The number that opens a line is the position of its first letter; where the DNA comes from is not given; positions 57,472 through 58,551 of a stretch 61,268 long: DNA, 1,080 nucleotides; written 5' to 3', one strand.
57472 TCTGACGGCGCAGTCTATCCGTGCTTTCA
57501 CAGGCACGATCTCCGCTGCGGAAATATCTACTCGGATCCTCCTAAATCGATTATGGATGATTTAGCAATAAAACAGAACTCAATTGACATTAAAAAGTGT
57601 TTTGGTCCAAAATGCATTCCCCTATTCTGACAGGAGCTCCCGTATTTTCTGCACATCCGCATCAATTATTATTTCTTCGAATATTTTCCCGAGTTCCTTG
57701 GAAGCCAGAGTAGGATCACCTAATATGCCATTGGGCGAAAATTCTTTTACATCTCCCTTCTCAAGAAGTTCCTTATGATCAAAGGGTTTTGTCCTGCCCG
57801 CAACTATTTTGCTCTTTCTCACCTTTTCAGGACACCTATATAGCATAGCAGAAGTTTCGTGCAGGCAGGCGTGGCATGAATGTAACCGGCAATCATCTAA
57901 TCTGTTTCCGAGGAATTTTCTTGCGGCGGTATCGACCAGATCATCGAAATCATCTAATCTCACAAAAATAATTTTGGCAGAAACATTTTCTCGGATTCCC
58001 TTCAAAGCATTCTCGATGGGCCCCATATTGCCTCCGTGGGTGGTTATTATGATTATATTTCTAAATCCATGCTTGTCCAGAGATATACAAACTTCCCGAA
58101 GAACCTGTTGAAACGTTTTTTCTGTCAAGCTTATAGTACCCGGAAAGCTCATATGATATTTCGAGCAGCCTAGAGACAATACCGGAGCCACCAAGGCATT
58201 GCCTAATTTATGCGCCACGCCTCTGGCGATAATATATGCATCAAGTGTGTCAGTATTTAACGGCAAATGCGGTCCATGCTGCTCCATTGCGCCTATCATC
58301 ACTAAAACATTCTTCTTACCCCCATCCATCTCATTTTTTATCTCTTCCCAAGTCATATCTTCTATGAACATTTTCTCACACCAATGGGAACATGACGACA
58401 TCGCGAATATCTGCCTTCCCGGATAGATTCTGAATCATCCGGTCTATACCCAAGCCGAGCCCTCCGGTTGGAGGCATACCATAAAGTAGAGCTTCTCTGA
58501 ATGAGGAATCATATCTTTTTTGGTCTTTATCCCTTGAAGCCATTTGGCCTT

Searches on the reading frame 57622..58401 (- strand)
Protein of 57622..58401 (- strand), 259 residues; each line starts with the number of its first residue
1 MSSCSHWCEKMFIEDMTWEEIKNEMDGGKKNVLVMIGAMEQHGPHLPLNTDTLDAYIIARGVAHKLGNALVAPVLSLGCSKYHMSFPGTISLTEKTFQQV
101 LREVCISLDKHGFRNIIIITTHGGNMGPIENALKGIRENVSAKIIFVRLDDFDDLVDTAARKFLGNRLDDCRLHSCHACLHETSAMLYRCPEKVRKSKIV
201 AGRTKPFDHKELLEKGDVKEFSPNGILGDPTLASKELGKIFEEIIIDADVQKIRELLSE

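Call 4: search_protein_families(library=pfam, proteins=[window:57622-58401:-])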
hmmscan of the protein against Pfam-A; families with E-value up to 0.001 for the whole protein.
window:57622-58401:- (259 aa): 1 family
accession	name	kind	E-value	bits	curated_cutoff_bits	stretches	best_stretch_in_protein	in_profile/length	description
PF02633.19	Creatininase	-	5.1e-63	213.1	31.3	1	14-248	1-233/238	Creatinine amidohydrolase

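Call 7: search_protein_families(library=ncbifam, proteins=[window:57622-58401:-])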
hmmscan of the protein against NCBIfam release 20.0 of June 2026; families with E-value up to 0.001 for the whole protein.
window:57622-58401:- (259 aa): 4 families
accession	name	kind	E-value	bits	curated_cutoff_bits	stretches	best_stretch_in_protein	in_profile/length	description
TIGR03964.1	mycofact_creat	equivalog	1e-41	143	172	1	16-254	4-218/228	mycofactocin biosynthesis peptidyl-dipeptidase MftE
TIGR04448.1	creatininase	equivalog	5.4e-36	124.5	235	1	15-252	1-241/246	creatininase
NF041098.2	diketo_inos_hlase_IolN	equivalog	1.1e-20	73.9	245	1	9-210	5-201/307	3-dehydro-scyllo-inosose hydrolase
NF033501.0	ArfB_arch_rifla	equivalog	5.1e-08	33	180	1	32-146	19-129/219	2-amino-5-formylamino-6-ribosylaminopyrimidin-4(3H)-one 5'-monophosphate deformylase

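Call 32: list_cluster_members(proteins=[P0005, L001:6867-7625:-, L001:7638-8822:-, L001:4525-5799:-, L001:1725-2360:-, window:57622-58401:-, window:58376-59599:-, window:53141-54286:-, window:54462-55844:-, window:55849-56607:-])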
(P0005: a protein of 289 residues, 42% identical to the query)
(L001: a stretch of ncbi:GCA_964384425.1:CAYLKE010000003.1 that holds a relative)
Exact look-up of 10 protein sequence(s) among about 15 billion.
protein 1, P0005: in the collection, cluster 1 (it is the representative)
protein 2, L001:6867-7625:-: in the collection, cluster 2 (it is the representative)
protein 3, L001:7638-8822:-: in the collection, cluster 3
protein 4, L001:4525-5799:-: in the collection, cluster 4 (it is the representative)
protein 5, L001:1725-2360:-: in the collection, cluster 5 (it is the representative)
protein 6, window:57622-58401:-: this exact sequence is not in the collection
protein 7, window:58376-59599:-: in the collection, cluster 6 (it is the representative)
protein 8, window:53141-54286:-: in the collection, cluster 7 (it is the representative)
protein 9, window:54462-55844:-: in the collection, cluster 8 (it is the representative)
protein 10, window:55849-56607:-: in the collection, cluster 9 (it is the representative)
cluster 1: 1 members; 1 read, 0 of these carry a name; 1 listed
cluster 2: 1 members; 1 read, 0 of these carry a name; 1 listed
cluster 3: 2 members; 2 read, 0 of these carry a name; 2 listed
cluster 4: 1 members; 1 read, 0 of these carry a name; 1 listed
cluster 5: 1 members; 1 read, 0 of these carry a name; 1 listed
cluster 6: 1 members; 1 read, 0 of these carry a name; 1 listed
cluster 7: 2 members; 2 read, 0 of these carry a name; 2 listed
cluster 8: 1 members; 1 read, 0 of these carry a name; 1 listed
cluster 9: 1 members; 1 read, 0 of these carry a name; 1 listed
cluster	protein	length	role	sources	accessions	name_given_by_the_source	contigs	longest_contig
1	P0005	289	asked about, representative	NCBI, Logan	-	-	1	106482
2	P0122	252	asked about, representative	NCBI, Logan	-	-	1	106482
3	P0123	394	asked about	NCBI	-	-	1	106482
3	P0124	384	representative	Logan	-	-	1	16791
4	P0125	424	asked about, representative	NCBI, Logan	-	-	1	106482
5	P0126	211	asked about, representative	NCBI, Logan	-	-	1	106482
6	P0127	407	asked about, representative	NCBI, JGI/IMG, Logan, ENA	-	-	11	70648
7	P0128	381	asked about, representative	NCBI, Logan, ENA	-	-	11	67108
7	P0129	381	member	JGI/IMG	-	-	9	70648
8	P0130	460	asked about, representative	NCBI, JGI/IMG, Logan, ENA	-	-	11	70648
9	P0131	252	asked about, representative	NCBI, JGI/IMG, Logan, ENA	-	-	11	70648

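Call 45: search_solved_structures(query=window:57622-58401:-, max_evalue=0.001)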
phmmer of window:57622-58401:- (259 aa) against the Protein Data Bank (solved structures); distinct sequences matched with E-value up to 0.001: 8.
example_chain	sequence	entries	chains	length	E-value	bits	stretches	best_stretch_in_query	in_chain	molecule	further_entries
3no4_A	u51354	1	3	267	2.8e-21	79.4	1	9-245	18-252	creatinine amidohydrolase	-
3a6g_A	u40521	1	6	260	1.7e-17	67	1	10-255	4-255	Creatinine amidohydrolase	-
3a6e_A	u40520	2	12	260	4.4e-17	65.6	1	10-255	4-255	Creatinine amidohydrolase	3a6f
3a6j_A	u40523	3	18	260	6.4e-17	65.1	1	10-255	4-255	Creatinine amidohydrolase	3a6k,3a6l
1j2t_A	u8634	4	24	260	6.4e-17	65.1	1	10-255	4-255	creatinine amidohydrolase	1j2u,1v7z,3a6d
3a6h_A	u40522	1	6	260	7.9e-17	64.8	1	10-255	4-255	Creatinine amidohydrolase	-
1q3k_A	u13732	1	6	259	3.1e-16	62.9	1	10-248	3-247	creatininase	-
3lub_A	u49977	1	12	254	3.1e-08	36.7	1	33-241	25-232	Putative creatinine amidohydrolase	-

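Call 51: find_homologous_proteins(query=window:57622-58401:-, max_evalue=1e-30)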
Query window:57622-58401:- (259 aa): 1110 proteins with E <= 1e-30 among 3504 candidates; the best 120 are listed.
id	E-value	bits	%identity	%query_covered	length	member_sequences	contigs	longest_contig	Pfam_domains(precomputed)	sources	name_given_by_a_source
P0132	6.5e-164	562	100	96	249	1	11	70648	PF02633.20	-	-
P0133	4.0e-88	313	58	95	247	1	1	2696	PF02633.20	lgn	-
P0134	1.6e-85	305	56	96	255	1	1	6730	PF02633.20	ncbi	-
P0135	8.0e-76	273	51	95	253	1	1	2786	PF02633.20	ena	-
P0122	9.8e-76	273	49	96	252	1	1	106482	PF02633.20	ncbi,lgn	-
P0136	2.6e-74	268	51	94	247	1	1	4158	PF02633.20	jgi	-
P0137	1.4e-54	203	44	97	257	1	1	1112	PF02633.20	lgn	-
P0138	2.3e-52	196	40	92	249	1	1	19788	PF02633.20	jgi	jgi:creatinine amidohydrolase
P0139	3.4e-52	196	43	89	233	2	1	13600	PF02633.20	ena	-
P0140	3.5e-52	195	43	97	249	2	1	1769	PF02633.20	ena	-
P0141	3.2e-51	192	43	95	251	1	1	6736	PF02633.20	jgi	-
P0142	5.7e-51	192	45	97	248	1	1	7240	PF02633.20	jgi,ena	-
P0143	7.8e-51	191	44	95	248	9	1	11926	PF02633.20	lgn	-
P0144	8.3e-51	191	40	94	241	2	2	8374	PF02633.20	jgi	jgi:creatinine amidohydrolase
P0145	8.3e-51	191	41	95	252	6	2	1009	PF02633.20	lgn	-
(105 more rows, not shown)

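Call 52: find_encoding_contigs(protein=P0134, flank=6000, max_places=2)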
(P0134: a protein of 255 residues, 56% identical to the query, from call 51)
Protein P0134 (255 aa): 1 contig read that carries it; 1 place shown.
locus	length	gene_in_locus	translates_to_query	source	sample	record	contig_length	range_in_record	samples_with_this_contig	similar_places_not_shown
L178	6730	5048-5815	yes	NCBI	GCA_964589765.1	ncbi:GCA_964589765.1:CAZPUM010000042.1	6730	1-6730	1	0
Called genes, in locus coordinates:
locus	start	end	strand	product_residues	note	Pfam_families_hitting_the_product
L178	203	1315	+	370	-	PF03136:Pup_ligase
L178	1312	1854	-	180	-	PF07681:DoxX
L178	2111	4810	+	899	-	PF18885:DUF5648, PF01839:FG-GAP (faint), PF13517:FG-GAP_3 (weak)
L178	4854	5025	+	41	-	-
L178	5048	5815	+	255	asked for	PF02633:Creatininase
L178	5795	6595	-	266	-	PF04055:Radical_SAM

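Call 53: find_encoding_contigs(protein=P0133, flank=3000, max_places=2)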
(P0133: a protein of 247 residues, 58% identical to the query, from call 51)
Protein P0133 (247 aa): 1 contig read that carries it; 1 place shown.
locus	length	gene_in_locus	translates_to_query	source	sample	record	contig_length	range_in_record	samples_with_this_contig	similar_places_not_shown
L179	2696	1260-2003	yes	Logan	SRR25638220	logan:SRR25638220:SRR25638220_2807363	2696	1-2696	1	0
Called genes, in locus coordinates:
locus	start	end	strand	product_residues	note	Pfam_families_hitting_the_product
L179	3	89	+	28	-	?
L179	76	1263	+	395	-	PF01336:tRNA_anti-codon, PF00152:tRNA-synt_2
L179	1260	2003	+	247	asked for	PF02633:Creatininase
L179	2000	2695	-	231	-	?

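Call 54: find_encoding_contigs(protein=P0135, flank=3000, max_places=2)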
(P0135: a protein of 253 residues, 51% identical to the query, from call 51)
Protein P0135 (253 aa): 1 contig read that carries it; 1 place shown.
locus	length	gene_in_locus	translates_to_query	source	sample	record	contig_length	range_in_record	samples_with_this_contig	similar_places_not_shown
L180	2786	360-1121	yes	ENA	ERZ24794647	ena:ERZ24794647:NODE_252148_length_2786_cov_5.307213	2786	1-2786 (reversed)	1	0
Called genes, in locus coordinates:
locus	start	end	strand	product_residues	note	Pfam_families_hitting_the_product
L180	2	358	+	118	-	?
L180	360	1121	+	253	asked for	PF02633:Creatininase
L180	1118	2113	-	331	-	PF04909:Amidohydro_2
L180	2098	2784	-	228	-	?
